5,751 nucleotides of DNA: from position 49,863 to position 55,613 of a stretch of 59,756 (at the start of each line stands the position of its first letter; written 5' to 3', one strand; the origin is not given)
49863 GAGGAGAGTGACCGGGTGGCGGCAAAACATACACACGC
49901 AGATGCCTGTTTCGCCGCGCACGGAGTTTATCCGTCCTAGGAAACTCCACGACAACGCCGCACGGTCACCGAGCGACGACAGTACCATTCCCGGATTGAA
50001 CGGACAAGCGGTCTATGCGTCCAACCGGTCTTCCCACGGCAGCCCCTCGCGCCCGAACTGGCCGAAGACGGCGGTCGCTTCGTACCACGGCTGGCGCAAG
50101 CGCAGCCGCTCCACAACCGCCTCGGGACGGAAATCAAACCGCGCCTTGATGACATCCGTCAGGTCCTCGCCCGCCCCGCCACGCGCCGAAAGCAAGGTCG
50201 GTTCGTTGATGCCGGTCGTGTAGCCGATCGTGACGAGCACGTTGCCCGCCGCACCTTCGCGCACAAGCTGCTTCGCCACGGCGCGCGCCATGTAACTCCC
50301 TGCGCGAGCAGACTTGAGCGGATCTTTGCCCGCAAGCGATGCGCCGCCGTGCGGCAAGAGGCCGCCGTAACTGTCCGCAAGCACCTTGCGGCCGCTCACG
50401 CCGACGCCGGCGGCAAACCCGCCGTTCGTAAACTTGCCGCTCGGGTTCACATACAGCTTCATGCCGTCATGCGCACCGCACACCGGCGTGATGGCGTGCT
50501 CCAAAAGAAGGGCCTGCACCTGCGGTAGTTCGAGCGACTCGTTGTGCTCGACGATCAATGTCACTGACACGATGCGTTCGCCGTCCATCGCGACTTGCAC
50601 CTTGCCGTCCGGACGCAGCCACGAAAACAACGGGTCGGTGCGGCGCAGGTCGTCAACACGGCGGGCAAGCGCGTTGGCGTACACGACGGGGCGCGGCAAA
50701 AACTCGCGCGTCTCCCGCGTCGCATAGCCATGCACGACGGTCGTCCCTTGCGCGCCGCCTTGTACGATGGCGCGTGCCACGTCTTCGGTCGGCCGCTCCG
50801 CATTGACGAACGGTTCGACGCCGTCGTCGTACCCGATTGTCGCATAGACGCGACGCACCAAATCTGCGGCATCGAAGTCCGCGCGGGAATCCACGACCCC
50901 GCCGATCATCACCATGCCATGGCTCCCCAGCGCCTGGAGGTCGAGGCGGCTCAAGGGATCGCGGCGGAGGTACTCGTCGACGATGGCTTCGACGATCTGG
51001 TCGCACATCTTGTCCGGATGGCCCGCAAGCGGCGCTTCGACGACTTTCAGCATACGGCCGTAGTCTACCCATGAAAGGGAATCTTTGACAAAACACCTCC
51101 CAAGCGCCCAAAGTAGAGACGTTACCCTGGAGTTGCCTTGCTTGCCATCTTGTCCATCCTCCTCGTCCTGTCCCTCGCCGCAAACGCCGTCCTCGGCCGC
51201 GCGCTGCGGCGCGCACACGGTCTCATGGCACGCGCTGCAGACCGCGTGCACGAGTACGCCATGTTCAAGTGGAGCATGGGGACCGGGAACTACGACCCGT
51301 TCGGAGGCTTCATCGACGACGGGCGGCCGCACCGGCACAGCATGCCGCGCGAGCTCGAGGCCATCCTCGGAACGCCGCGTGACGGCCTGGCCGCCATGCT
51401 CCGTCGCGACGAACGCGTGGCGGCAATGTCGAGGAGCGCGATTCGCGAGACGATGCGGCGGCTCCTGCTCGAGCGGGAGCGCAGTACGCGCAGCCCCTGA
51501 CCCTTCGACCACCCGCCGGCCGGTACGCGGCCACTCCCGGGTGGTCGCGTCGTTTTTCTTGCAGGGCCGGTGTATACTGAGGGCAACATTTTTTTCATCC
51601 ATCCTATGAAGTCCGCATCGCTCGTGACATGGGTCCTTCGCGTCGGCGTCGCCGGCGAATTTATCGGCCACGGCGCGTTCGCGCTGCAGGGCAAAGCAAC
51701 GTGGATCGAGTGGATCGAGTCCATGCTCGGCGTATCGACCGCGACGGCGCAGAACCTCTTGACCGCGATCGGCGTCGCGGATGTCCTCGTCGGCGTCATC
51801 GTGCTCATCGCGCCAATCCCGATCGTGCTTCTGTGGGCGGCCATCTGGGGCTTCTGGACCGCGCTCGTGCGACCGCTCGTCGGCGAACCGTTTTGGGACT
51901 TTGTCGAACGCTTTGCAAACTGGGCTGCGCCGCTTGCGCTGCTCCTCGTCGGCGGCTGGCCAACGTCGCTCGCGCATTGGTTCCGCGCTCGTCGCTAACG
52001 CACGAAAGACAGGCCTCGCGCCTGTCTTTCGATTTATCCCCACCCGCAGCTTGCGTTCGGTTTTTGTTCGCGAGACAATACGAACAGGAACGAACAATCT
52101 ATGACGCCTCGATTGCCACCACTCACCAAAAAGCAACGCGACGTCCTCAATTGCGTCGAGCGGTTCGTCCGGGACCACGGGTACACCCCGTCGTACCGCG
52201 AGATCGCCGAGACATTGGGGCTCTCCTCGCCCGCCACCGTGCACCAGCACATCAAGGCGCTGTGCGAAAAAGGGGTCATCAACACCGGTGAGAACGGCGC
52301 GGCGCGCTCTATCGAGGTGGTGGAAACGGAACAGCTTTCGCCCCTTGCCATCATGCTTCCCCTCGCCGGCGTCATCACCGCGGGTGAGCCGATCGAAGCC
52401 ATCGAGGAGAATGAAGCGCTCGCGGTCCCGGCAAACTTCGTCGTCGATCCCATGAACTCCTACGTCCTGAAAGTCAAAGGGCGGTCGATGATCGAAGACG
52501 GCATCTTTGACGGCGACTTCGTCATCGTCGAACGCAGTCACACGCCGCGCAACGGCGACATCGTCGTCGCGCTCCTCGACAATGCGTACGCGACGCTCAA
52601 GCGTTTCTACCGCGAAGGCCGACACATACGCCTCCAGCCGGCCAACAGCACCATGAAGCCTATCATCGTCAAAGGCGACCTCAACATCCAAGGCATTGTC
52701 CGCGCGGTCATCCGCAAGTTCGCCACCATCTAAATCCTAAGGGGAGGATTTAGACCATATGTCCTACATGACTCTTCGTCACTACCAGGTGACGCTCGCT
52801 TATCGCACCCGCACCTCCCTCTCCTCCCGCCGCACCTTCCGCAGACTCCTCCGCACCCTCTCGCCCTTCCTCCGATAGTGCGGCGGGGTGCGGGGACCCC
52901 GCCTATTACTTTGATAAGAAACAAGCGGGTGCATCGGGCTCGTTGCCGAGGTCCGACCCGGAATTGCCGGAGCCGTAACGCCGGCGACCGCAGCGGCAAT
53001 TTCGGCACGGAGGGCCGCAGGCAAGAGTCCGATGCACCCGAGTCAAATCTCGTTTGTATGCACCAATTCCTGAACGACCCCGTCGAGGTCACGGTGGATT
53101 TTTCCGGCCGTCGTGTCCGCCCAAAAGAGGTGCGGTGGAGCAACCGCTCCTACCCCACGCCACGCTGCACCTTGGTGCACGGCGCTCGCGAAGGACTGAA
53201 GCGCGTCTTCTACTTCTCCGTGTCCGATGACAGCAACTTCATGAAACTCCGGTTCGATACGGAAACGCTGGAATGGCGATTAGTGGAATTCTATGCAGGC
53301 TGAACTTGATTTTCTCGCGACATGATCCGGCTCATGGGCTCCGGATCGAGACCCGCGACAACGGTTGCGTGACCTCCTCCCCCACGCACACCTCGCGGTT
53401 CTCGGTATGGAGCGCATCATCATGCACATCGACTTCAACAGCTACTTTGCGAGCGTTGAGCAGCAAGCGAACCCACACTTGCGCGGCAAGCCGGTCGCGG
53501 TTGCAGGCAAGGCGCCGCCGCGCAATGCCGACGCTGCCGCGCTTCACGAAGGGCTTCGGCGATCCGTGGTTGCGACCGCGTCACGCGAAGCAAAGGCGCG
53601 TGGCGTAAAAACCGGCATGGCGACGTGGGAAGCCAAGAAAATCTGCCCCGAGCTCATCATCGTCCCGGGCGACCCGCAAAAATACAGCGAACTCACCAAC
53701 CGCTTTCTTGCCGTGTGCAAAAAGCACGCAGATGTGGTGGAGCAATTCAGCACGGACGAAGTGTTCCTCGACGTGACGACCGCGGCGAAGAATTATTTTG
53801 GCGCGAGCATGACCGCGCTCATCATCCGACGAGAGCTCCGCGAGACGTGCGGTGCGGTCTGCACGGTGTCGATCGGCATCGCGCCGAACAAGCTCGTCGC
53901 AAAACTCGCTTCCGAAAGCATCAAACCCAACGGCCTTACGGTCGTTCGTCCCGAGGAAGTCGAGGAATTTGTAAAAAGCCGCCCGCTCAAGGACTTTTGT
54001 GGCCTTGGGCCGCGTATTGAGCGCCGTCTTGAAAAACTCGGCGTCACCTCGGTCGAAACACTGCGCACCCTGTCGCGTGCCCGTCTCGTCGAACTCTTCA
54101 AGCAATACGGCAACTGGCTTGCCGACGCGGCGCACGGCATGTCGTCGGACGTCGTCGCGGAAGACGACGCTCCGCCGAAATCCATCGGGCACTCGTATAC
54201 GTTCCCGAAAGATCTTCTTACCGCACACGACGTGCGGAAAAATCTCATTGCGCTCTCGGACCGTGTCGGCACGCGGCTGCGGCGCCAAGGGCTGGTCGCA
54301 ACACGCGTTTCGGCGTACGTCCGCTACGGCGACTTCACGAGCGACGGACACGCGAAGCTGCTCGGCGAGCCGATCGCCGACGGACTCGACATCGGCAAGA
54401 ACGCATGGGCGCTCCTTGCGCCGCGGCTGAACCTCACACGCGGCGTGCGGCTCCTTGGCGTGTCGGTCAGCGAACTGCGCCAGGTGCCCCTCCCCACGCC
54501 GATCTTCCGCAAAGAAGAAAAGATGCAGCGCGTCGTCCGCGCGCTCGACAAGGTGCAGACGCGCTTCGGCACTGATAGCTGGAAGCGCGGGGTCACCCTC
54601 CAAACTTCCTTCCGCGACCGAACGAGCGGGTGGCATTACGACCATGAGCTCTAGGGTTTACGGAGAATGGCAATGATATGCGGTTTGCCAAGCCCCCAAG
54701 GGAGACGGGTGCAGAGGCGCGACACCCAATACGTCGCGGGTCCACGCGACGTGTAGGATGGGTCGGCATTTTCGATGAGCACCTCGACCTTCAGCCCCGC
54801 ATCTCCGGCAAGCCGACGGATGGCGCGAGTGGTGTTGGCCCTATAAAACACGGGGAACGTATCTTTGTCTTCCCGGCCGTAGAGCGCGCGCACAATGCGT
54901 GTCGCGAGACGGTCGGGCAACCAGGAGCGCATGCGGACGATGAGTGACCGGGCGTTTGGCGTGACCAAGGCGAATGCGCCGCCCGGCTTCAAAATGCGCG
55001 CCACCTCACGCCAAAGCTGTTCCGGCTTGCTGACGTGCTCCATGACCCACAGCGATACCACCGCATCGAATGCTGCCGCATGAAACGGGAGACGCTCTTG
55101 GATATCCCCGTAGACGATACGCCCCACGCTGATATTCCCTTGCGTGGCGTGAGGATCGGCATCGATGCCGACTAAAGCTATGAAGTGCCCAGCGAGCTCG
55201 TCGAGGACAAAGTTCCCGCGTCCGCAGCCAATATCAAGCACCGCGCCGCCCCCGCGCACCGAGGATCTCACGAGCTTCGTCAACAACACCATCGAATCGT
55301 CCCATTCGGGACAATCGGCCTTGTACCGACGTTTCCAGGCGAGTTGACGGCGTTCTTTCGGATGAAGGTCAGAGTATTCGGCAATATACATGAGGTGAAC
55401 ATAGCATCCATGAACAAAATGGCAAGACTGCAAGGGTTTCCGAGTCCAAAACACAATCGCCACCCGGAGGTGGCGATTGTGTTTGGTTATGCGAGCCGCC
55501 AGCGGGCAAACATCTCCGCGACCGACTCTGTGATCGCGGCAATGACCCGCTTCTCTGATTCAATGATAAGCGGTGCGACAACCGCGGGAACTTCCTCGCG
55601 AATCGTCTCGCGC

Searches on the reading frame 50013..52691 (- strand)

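Call 21: search_protein_families(library=pfam, proteins=[window:50013-52691:-], max_evalue=0.001)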
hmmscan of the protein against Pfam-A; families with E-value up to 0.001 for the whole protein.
window:50013-52691:- (892 aa): 3 families
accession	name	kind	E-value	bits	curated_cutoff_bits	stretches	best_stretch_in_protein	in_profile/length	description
PF02773.21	S-AdoMet_synt_C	-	3e-33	115.1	25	1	757-887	2-137/138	S-adenosylmethionine synthetase, C-terminal domain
PF02772.21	S-AdoMet_synt_M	-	8.2e-20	71.6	29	1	646-754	3-120/120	S-adenosylmethionine synthetase, central domain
PF00438.25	S-AdoMet_synt_N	-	2.3e-17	63.8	33.1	1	552-624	7-79/99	S-adenosylmethionine synthetase, N-terminal domain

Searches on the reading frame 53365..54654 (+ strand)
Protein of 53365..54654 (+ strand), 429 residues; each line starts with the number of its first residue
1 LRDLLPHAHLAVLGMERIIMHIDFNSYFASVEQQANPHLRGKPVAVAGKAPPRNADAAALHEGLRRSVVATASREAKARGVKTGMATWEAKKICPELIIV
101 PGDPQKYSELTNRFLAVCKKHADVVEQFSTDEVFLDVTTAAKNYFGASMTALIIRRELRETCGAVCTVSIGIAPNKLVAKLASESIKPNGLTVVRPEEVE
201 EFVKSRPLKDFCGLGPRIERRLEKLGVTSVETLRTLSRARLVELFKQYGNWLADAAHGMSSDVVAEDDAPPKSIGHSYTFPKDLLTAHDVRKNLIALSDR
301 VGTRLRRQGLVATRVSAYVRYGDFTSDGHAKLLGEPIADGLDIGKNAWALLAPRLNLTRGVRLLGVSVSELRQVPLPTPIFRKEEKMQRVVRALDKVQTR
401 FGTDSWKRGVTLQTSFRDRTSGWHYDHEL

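Call 21: search_protein_families(library=pfam, proteins=[window:53365-54654:+], max_evalue=0.001)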
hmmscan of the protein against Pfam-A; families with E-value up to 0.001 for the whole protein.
window:53365-54654:+ (429 aa): 3 families
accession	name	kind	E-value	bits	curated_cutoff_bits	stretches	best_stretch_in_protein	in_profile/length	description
PF00817.25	IMS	-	6.9e-44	149.8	23.2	1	22-184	1-148/148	impB/mucB/samB family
PF11799.13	IMS_C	-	6e-21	75.3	20.7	1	271-372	1-100/109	impB/mucB/samB family C-terminal domain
PF11798.14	IMS_HHH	-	4.1e-07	30.3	24.4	1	196-227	1-32/32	IMS family HHH motif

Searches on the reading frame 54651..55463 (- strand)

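Call 21: search_protein_families(library=pfam, proteins=[window:54651-55463:-], max_evalue=0.001)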
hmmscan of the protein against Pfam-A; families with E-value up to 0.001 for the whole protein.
window:54651-55463:- (270 aa): 9 families
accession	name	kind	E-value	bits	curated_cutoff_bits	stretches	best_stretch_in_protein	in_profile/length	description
PF08241.18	Methyltransf_11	-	1.1e-17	64.9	21.2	1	76-165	1-94/95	Methyltransferase domain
PF13489.12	Methyltransf_23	-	5.8e-17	62.3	27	1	72-226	23-161/164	Methyltransferase domain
PF13649.12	Methyltransf_25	-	7.9e-14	52.6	27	1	75-162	1-97/97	Methyltransferase domain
PF08242.18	Methyltransf_12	-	5.7e-11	43.4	30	1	76-163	1-97/98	Methyltransferase domain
PF13847.12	Methyltransf_31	-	9e-11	42.1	27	1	72-180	4-124/145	Methyltransferase domain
PF07021.18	MetW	-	1.2e-06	28.8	21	1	64-158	6-102/193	Methionine biosynthesis protein MetW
PF03141.22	Methyltransf_29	-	7.4e-05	22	23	1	74-171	120-222/506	Putative S-adenosyl-L-methionine-dependent methyltransferase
PF02353.26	CMAS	-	0.00051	19.9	27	0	68-168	59-166/273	Mycolic acid cyclopropane synthetase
PF01209.24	Ubie_methyltran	-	0.00054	19.8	20.1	0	68-167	44-152/233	ubiE/COQ5 methyltransferase family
